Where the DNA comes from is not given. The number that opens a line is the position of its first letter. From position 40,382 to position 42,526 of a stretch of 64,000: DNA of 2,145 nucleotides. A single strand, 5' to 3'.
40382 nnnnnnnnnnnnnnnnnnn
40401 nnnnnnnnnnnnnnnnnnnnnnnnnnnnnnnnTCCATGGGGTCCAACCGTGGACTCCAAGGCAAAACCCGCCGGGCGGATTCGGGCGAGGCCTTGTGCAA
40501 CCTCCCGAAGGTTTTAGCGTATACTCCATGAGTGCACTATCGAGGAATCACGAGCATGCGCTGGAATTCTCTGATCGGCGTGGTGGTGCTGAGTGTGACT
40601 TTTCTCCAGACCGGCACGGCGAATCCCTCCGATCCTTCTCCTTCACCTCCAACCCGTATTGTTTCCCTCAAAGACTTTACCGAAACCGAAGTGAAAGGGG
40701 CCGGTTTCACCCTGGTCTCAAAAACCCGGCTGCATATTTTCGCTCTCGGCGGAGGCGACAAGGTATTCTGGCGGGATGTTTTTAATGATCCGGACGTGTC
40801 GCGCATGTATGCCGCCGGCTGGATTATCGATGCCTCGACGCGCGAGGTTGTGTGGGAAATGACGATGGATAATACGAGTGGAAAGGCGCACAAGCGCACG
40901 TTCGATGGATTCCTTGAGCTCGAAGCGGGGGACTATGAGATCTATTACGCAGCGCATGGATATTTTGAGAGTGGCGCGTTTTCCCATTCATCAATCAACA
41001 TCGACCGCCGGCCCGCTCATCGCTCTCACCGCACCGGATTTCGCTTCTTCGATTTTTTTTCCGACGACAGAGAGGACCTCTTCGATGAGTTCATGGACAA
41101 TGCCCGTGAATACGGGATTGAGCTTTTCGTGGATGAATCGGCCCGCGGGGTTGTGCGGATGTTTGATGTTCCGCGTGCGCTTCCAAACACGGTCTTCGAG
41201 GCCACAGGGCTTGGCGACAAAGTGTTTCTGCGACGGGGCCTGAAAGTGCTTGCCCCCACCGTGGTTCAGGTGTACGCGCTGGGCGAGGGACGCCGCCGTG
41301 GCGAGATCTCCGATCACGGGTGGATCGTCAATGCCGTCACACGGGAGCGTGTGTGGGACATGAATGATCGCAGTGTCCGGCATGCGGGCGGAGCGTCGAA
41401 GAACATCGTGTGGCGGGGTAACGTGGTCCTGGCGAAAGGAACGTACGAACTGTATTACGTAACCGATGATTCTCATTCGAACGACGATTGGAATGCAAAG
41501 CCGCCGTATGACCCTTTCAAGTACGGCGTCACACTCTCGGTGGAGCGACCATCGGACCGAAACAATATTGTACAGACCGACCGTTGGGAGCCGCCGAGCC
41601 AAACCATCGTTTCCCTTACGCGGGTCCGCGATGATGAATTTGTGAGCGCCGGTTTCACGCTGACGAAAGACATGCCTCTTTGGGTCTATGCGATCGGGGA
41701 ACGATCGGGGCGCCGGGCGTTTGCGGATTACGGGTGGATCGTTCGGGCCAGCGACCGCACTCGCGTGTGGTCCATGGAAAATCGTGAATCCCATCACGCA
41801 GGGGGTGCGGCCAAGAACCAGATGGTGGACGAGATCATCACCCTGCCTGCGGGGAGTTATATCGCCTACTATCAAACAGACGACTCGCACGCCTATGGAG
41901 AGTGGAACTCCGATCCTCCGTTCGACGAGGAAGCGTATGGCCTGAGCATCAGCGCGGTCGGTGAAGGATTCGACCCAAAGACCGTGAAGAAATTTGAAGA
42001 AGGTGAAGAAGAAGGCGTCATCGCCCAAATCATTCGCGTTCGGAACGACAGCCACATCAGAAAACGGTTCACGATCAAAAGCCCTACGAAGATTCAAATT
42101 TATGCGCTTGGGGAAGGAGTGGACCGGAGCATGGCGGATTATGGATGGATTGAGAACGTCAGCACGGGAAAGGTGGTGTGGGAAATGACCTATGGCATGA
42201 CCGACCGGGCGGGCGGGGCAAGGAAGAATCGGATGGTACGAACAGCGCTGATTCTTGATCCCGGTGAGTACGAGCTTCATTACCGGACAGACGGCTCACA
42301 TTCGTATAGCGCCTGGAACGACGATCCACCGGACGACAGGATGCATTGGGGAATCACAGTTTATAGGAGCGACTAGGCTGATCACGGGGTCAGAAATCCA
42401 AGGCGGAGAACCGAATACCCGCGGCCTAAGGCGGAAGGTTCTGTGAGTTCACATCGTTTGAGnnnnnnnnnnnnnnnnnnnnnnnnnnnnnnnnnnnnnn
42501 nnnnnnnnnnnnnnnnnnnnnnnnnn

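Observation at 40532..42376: Secreted protein built from four tandem ~140-aa repeats of an unrecognised domain, next to an L,D-transpeptidase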

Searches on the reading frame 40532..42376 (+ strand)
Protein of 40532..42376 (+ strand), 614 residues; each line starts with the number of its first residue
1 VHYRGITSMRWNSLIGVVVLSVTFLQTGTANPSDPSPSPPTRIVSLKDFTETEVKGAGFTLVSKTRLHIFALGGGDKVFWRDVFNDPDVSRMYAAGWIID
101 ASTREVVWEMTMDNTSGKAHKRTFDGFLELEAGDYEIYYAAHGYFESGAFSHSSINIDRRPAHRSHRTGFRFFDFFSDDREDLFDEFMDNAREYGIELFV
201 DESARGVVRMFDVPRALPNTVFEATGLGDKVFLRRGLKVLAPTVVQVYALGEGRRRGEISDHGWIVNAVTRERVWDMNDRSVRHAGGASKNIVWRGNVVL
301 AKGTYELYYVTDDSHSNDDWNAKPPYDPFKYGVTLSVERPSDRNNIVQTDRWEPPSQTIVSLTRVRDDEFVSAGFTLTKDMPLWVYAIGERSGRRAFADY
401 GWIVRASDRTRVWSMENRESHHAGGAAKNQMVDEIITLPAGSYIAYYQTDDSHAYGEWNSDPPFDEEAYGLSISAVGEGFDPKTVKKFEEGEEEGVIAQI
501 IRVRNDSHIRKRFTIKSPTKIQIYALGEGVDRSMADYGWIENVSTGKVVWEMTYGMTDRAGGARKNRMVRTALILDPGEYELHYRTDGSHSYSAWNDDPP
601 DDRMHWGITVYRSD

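Call 3: search_protein_families(library=pfam, proteins=[window:40532-42376:+], max_evalue=0.1)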
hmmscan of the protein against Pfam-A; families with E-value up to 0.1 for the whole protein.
window:40532-42376:+ (614 aa): 0 families

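Call 4: search_protein_families(library=ncbifam, proteins=[window:40532-42376:+], max_evalue=0.1)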
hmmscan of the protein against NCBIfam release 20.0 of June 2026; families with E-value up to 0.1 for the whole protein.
window:40532-42376:+ (614 aa): 1 family
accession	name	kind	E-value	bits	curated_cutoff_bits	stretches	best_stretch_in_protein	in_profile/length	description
NF047917.1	MetX_acetyl_MTB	exception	0.057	12.5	475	1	138-213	196-270/361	homoserine O-acetyltransferase MetX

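Call 7: find_homologous_proteins(query=window:40532-42376:+)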
Query window:40532-42376:+ (614 aa): 2116 proteins with E <= 0.001 among 8000 candidates; the best 120 are listed.
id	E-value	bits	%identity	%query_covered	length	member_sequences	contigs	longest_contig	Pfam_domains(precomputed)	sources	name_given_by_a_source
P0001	0.0e+0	1404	100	99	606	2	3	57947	-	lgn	-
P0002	0.0e+0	1240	87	99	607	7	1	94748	-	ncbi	ncbi:MAG: hypothetical protein HRF44_04830 [Ignavibacterium sp.]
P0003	2.6e-288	976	69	97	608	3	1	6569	-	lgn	-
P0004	1.1e-287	974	68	97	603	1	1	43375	-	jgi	jgi:hypothetical protein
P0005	8.2e-287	971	69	97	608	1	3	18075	-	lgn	-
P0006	2.2e-263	893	64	98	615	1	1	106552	-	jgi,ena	-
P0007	1.9e-261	887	63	98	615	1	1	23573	-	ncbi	-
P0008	7.9e-261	885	63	98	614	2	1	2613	-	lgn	-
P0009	2.6e-260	883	63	98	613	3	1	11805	-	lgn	-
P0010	8.6e-260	882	62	98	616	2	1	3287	-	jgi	-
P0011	1.3e-258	878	64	97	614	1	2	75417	-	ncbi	ncbi:MAG: hypothetical protein WEB33_12730 [Bacteroidota bacterium]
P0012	5.7e-258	876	64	95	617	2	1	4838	-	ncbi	ncbi:MAG TPA: hypothetical protein VGA55_04465 [Bacteroidota bacterium]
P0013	6.2e-257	872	63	98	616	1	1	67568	-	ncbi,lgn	ncbi:MAG: hypothetical protein WEB37_12570 [Bacteroidota bacterium]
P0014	6.0e-239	813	59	97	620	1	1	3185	-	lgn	-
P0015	6.2e-233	793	56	99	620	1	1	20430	-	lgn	-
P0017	1.4e-228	778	54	98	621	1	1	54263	PF25942.1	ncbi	-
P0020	5.1e-227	773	57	95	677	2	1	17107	-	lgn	-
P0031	2.8e-210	718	53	98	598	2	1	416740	-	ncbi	-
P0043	1.3e-205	703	51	98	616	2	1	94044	-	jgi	jgi:5-hydroxyisourate hydrolase-like protein (transthyretin family)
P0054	4.0e-203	694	52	96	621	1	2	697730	-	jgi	jgi:hypothetical protein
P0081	3.1e-198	678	53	93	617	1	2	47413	PF25942.1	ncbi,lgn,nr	ncbi:MAG: hypothetical protein L0Y80_06320 [Ignavibacteriae bacterium]|nr:hypothetical protein [Igna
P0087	1.2e-197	676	50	98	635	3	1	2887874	-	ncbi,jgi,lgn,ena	ncbi:MAG: hypothetical protein WDA22_00515 [Bacteroidota bacterium]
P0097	1.5e-196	673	64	71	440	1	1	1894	PF25942.1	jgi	jgi:hypothetical protein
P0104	2.8e-195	668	50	99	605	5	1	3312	PF16561.12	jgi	jgi:hypothetical protein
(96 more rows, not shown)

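Call 8: search_solved_structures(query=window:40532-42376:+, max_evalue=10)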
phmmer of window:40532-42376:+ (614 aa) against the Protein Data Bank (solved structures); distinct sequences matched with E-value up to 10: 1.
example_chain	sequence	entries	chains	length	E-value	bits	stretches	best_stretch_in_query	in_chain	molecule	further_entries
2hpv_A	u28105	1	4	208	0.45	12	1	95-195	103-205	FMN-dependent NADH-azoreductase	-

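Call 9: search_protein_families(library=pfam, proteins=[P0017, P0081, P0097, P0104, P0043], max_evalue=10)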
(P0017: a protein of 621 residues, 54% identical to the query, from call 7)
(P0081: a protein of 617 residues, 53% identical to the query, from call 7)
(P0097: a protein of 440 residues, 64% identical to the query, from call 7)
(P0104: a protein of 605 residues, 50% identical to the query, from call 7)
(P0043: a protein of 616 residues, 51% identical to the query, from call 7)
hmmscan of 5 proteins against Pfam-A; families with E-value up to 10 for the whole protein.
P0017 (621 aa): 3 families
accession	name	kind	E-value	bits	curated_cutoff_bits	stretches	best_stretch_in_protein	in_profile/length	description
PF20608.4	Phage_tube_C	-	0.13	13.1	24.1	1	134-152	53-71/82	Phage tail tube protein C-terminal domain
PF24814.1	WD40_Prp19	-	0.13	11.7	320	1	416-468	72-123/281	Prp19 WD40 domain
PF00397.32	WW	-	1.8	9.1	26.9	0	549-558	20-29/31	WW domain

P0081 (617 aa): 5 families
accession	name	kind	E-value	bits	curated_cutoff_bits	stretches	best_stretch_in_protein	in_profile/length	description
PF16405.10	DUF5013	-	0.00055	20.6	28.5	1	563-598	56-91/149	Domain of unknown function (DUF5013)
PF20608.4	Phage_tube_C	-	0.0057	17.4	24.1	1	129-147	52-70/82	Phage tail tube protein C-terminal domain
PF16561.11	AMPK1_CBM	-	0.027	15.1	26.8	1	553-597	23-61/85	Glycogen recognition site of AMP-activated protein kinase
PF04234.18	CopC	-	0.047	15.1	23.3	0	422-452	45-76/92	CopC domain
PF07234.17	Babuvirus_MP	-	0.99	9.8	27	0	269-298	50-79/117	Movement and RNA silencing protein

P0097 (440 aa): 4 families
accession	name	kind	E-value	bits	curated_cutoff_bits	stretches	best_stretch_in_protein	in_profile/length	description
PF16561.11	AMPK1_CBM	-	0.014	16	26.8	1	376-427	23-68/85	Glycogen recognition site of AMP-activated protein kinase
PF11116.13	DUF2624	-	0.27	12.5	24.7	1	11-36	18-41/83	Protein of unknown function (DUF2624)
PF23985.1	DUF7308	-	0.28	11.7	27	1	269-303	65-100/200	Domain of unknown function (DUF7308)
PF20583.3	DUF6786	-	0.4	9.8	27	1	226-303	51-120/376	Family of unknown function (DUF6786)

P0104 (605 aa): 3 families
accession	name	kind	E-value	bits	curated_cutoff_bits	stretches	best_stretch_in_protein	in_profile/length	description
PF16561.11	AMPK1_CBM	-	1.8e-05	25.3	26.8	1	542-586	23-61/85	Glycogen recognition site of AMP-activated protein kinase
PF05915.17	TMEM_230_134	-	0.039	14.5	26.8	1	116-142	86-112/119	Transmembrane proteins 230/134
PF25311.1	WDGH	-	0.1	13.4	27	0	526-584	13-71/97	WDGH domain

P0043 (616 aa): 2 families
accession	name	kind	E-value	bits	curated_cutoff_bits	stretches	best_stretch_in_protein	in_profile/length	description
PF21268.3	Helic-prim_T7_N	-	0.016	15.8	27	1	344-376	27-59/59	Bacteriophage T7 DNA helicase/primase, N-terminal a+b fold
PF20608.4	Phage_tube_C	-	0.22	12.3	24.1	1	126-146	51-71/82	Phage tail tube protein C-terminal domain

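Call 22: find_encoding_contigs(protein=P0002, flank=10000, max_places=2)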
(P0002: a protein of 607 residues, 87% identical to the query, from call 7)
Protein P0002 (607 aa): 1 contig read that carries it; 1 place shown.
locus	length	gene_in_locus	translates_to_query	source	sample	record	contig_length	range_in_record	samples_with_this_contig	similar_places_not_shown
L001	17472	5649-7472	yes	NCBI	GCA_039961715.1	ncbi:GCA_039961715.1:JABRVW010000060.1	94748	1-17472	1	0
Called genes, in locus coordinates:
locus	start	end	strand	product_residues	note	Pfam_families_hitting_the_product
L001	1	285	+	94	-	?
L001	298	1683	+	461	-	PF00675:Peptidase_M16, PF05193:Peptidase_M16_C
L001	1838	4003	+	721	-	PF10459:Peptidase_S46, PF00089:Trypsin (faint), PF13365:Trypsin_2 (faint)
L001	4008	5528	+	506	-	PF00501:AMP-binding, PF13193:AMP-binding_C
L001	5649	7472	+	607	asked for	-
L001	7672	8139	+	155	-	PF03734:YkuD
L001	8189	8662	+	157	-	PF00583:Acetyltransf_1, PF13508:Acetyltransf_7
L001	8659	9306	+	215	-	PF05175:MTS (weak), PF06325:PrmA (weak), PF08241:Methyltransf_11, PF08242:Methyltransf_12 (weak), PF13649:Methyltransf_25, PF13847:Methyltransf_31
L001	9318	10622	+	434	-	PF09594:GT87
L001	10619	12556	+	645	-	PF13428:TPR_14 (faint), PF00515:TPR_1 (faint), PF13181:TPR_8 (faint), PF13431:TPR_17 (faint), PF13432:TPR_16 (weak), PF14559:TPR_19 (faint), PF07719:TPR_2 (weak)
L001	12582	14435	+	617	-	PF12895:ANAPC3 (faint), PF13424:TPR_12 (faint), PF24575:TPR_Slam (faint), PF25058:ARM_TT21 (faint), PF00515:TPR_1 (faint), PF07719:TPR_2 (faint), PF09976:TPR_21 (faint), PF13174:TPR_6 (faint), +6 more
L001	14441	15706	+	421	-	-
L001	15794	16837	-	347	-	-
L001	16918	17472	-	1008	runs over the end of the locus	-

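Call 23: find_encoding_contigs(protein=P0087, flank=10000, max_places=2)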
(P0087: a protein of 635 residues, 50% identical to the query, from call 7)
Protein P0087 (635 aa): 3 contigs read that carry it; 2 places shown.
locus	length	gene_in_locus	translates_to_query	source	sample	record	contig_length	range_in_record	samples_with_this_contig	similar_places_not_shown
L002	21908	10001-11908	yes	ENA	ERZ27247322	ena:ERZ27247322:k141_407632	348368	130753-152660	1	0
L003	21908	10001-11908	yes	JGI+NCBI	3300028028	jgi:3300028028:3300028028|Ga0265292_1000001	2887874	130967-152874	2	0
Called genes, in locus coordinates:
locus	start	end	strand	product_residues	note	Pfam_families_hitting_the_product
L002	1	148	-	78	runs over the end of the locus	-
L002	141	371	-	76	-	-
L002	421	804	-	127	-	PF14559:TPR_19 (faint), PF13428:TPR_14 (faint), PF07719:TPR_2 (faint)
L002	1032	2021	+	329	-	PF20030:bpMoxR, PF07726:AAA_3, PF07728:AAA_5, PF17863:AAA_lid_2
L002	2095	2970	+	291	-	PF01882:DUF58, PF00092:VWA (weak), PF13519:VWA_2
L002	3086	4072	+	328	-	-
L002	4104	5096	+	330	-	PF07584:BatA, PF00092:VWA, PF13519:VWA_2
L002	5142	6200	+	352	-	PF07584:BatA (weak), PF06707:DUF1194 (faint), PF00092:VWA, PF13519:VWA_2, PF13768:VWA_3 (faint)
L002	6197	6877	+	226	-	-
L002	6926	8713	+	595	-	PF13584:BatD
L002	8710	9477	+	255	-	PF13432:TPR_16 (weak), PF13414:TPR_11 (faint), PF00515:TPR_1, PF07719:TPR_2 (weak), PF06347:SH3_4 (faint), PF08239:SH3_3, PF18348:SH3_16 (faint)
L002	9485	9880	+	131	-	PF08327:AHSA1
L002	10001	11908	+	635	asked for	-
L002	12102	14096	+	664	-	PF00456:Transketolase_N, PF13292:DXP_synthase_N (faint), PF02779:Transket_pyr, PF02780:Transketolase_C, PF22613:Transketolase_C_1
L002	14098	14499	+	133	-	PF08570:DUF1761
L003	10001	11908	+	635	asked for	-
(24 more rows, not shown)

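Call 25: find_encoding_contigs(protein=P0054, flank=8000, max_places=1)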
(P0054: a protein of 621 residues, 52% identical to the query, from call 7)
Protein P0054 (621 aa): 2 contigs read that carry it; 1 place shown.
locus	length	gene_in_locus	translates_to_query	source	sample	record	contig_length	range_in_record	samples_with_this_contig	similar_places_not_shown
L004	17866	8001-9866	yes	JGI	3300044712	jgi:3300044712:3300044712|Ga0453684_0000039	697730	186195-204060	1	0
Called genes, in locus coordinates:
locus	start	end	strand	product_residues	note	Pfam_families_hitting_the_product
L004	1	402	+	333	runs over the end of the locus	-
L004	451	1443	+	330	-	PF07584:BatA, PF00092:VWA, PF13519:VWA_2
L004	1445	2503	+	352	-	PF07584:BatA, PF06707:DUF1194 (faint), PF00092:VWA, PF13519:VWA_2, PF13768:VWA_3 (faint)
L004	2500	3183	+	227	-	-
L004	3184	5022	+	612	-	PF13584:BatD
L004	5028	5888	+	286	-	PF13414:TPR_11 (faint), PF00515:TPR_1 (weak), PF07719:TPR_2 (weak), PF08239:SH3_3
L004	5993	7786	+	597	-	PF18962:Por_Secre_tail (weak)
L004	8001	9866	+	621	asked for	-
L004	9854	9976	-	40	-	-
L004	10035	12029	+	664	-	PF00456:Transketolase_N, PF02779:Transket_pyr, PF02780:Transketolase_C, PF22613:Transketolase_C_1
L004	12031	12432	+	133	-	PF08570:DUF1761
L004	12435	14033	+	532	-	PF00884:Sulfatase (faint), PF01663:Phosphodiest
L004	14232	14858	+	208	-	-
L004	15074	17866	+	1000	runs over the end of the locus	-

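Call 26: find_encoding_contigs(protein=P0031, flank=8000, max_places=1)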
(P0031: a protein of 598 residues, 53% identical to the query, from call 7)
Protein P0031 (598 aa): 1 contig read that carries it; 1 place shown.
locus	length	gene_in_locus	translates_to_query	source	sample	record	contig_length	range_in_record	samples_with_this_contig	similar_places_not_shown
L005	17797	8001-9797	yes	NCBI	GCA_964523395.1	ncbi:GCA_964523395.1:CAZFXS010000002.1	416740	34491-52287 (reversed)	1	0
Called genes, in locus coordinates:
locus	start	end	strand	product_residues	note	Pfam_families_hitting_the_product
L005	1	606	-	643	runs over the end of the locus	PF17899:Peptidase_M61_N, PF05299:Peptidase_M61, PF13180:PDZ_2 (weak)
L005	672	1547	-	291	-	PF27100:DcsG_N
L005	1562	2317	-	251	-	PF01694:Rhomboid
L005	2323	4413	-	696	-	-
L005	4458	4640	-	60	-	-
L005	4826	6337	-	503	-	PF00675:Peptidase_M16, PF05193:Peptidase_M16_C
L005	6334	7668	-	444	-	PF00675:Peptidase_M16, PF05193:Peptidase_M16_C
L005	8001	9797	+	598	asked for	-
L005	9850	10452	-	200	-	PF12867:DinB_2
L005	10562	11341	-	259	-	PF14371:DUF4412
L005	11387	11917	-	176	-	PF12867:DinB_2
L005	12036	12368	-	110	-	PF01906:YbjQ_1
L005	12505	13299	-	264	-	-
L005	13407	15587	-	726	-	PF21167:DUF6851, PF22778:VCPO_2nd, PF18962:Por_Secre_tail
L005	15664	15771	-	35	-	-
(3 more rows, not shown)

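Call 27: find_encoding_contigs(protein=P0006, flank=8000, max_places=1)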
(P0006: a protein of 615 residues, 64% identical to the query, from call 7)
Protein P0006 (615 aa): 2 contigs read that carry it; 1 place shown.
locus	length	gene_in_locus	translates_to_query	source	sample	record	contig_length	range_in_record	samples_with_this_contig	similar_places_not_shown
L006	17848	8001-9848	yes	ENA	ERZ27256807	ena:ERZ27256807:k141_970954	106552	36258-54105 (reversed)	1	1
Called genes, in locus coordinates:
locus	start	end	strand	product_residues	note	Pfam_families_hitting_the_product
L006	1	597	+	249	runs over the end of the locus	PF01925:TauE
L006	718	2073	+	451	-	PF00675:Peptidase_M16, PF05193:Peptidase_M16_C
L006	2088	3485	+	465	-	PF00675:Peptidase_M16, PF05193:Peptidase_M16_C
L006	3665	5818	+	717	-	PF10459:Peptidase_S46, PF00089:Trypsin (faint), PF13365:Trypsin_2 (faint)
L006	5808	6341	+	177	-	PF07366:SnoaL, PF12680:SnoaL_2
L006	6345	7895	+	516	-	PF00501:AMP-binding, PF13193:AMP-binding_C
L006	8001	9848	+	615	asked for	-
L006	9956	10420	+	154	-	PF03734:YkuD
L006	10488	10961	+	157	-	PF13302:Acetyltransf_3 (weak), PF00583:Acetyltransf_1, PF13673:Acetyltransf_10, PF13508:Acetyltransf_7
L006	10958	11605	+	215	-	PF00891:Methyltransf_2 (weak), PF13489:Methyltransf_23 (faint), PF08241:Methyltransf_11, PF08242:Methyltransf_12 (weak), PF13649:Methyltransf_25, PF13847:Methyltransf_31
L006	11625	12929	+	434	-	PF09594:GT87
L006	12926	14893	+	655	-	PF07719:TPR_2 (faint), PF13424:TPR_12 (faint), PF13428:TPR_14 (faint), PF13432:TPR_16 (faint), PF13181:TPR_8 (faint), PF13431:TPR_17 (faint), PF13174:TPR_6 (faint), PF14559:TPR_19 (weak)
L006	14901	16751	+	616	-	PF12895:ANAPC3 (faint), PF13424:TPR_12 (faint), PF24575:TPR_Slam (faint), PF00515:TPR_1 (faint), PF07719:TPR_2 (faint), PF13174:TPR_6 (faint), PF13176:TPR_7 (faint), PF23914:TPR_CcmH_CycH (weak), +6 more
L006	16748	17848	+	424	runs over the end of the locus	-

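Call 28: predict_structure(alignment_id=A1)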
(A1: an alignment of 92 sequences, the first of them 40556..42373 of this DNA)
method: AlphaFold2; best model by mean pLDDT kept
length: 606 residues; sequences in the alignment: 92
mean_pLDDT: 84.8   pTM: 0.78
mean pLDDT of the five models: 84.8, 84.7, 84.5, 83.7, 83.3
residues with pLDDT >= 90: 334; 70-90: 182; 50-70: 53; < 50: 37
segments of 3 or more residues with pLDDT < 50: 1-5, 18-27, 74-80, 156-169
pLDDT, mean of each block of 10 residues (from residue 1): 48 51 48 92 93 96 87 46 83 95 92 94 97 79 68 51 39 81 95 89 92 92 89 96 76 89 89 81 90 94 78 87 95 94 67 92 94 93 83 92 89 83 92 95 83 85 88 86 88 92 97 95 93 97 96 90 96 94 76 90 89
secondary structure, 60 per line:
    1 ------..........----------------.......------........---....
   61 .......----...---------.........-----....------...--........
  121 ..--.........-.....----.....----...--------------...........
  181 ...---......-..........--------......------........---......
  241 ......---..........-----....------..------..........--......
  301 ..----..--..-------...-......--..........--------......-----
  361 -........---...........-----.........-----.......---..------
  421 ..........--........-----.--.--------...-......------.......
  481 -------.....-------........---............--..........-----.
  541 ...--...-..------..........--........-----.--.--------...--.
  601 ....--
elements in order: H7-16 E33-39 E46-53 E57-67 E84-92 E98-101 E108-110 E113-122 E125-133 E135-139 E144-148 H170-183 E187-192 H194-199 E200-203 E212-217 E224-231 E235-246 E250-259 E265-268 E283-292 E295-302 E324-329 H332-337 E338-341 E350-355 E362-369 E373-383 E389-397 E403-406 E421-430 E433-440 E462-467 E477-480 E488-492 E500-507 E511-522 E525-534 E540-543 E558-567 E570-577 E600-604
